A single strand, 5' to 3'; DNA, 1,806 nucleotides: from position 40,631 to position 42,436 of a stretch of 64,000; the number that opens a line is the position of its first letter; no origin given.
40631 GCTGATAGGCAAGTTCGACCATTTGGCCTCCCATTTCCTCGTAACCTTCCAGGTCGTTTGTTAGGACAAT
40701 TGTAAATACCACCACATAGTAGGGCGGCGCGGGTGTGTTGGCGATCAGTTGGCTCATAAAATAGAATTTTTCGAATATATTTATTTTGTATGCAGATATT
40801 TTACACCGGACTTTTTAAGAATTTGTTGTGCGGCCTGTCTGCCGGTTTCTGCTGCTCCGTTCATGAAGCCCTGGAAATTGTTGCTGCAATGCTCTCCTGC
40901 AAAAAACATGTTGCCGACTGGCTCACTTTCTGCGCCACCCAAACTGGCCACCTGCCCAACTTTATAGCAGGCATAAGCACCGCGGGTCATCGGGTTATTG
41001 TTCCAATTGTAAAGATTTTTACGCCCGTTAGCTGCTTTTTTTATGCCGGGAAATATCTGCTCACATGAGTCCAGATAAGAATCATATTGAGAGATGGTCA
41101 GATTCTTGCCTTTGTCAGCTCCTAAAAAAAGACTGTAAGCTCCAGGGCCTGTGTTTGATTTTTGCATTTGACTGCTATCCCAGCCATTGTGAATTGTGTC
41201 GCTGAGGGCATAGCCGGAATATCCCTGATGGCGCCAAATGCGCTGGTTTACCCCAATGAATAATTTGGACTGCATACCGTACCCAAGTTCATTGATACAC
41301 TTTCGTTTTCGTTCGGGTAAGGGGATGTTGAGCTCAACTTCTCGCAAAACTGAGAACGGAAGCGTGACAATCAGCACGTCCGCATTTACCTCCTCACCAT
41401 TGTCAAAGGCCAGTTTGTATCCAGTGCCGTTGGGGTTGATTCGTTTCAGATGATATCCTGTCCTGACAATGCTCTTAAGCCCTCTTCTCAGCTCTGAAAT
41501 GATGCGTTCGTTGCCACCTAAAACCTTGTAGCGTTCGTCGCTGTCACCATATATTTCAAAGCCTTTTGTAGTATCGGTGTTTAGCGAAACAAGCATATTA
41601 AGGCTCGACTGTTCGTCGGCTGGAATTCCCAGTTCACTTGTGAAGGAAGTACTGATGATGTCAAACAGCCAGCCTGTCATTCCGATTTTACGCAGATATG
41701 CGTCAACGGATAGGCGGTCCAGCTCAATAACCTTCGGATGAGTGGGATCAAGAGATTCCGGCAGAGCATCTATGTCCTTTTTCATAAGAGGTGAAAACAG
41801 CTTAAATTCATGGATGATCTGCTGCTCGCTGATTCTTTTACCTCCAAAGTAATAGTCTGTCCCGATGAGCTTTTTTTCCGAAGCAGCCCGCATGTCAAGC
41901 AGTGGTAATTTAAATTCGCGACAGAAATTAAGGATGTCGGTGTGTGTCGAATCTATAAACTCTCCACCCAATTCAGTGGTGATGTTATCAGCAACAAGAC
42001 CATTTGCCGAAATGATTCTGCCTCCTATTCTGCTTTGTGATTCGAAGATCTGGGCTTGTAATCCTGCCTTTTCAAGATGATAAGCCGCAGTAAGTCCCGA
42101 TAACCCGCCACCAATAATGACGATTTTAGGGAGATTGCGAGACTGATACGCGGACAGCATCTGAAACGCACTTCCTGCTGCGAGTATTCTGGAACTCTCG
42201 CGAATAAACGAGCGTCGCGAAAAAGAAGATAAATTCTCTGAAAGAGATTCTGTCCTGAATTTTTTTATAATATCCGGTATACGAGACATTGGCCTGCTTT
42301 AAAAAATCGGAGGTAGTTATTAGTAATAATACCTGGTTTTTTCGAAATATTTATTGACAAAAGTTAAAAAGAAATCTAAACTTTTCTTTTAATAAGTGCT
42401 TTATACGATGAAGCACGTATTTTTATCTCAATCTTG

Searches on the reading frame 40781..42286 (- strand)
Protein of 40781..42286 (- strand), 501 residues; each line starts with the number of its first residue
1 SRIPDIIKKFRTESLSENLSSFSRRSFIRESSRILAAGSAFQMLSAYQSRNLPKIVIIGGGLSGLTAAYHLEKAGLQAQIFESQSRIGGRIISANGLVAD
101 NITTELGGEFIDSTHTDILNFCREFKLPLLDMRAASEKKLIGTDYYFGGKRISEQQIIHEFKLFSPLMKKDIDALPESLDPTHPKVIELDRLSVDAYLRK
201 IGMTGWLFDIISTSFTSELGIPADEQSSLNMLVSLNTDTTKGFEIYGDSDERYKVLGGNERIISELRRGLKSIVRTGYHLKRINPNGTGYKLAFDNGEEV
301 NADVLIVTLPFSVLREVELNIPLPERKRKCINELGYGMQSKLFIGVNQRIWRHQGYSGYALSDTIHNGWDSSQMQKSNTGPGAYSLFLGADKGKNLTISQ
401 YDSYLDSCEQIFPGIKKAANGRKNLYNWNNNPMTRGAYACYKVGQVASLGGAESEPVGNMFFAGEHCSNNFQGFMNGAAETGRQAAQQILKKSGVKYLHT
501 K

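Call 54: search_protein_families(library=pfam, proteins=[window:40781-42286:-], max_evalue=0.01)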
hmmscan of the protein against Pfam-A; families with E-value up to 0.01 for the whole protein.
window:40781-42286:- (501 aa): 11 families
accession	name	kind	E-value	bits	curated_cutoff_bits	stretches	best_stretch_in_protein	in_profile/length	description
PF01593.30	Amino_oxidase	-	1.1e-47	163.7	19.8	1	62-490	1-443/443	Flavin containing amine oxidoreductase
PF13450.12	NAD_binding_8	-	3.4e-11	43.7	21.9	1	57-125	1-68/68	NAD(P)-binding Rossmann-like domain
PF01266.30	DAO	-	2.4e-07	31.1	27.9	1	54-102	1-50/353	FAD dependent oxidoreductase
PF00890.30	FAD_binding_2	-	3.8e-06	26.8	20.4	1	55-99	2-46/414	FAD binding domain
PF01946.23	Thi4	-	3.9e-06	26.7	26.2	1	41-92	9-58/235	Thi4 family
PF07992.20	Pyr_redox_2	-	6.4e-06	26.2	26.1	1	46-88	135-178/291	Pyridine nucleotide-disulphide oxidoreductase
PF03486.20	HI0933_like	-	3.6e-05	23.8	50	1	54-94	2-42/244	HI0933-like protein Rossmann domain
PF12831.13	FAD_oxidored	-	0.00011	22.1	27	1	55-96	2-43/416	FAD dependent oxidoreductase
PF00070.33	Pyr_redox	-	0.00065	20.6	22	1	54-88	1-35/82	Pyridine nucleotide-disulphide oxidoreductase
PF01134.28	GIDA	-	0.0051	16.4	22.1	1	54-82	1-29/391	Glucose inhibited division protein A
PF13738.12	Pyr_redox_3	-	0.0056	16.4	30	0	56-86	1-31/305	Pyridine nucleotide-disulphide oxidoreductase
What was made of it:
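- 40425..42289 (-): Conserved neighbours, functional link unproven: an ABM-like 110-aa gene (40425-40757) and a flavin amine oxidase with a twin-arginine signal (40781-42289). PF01593 E = 1e-47 (call 54).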
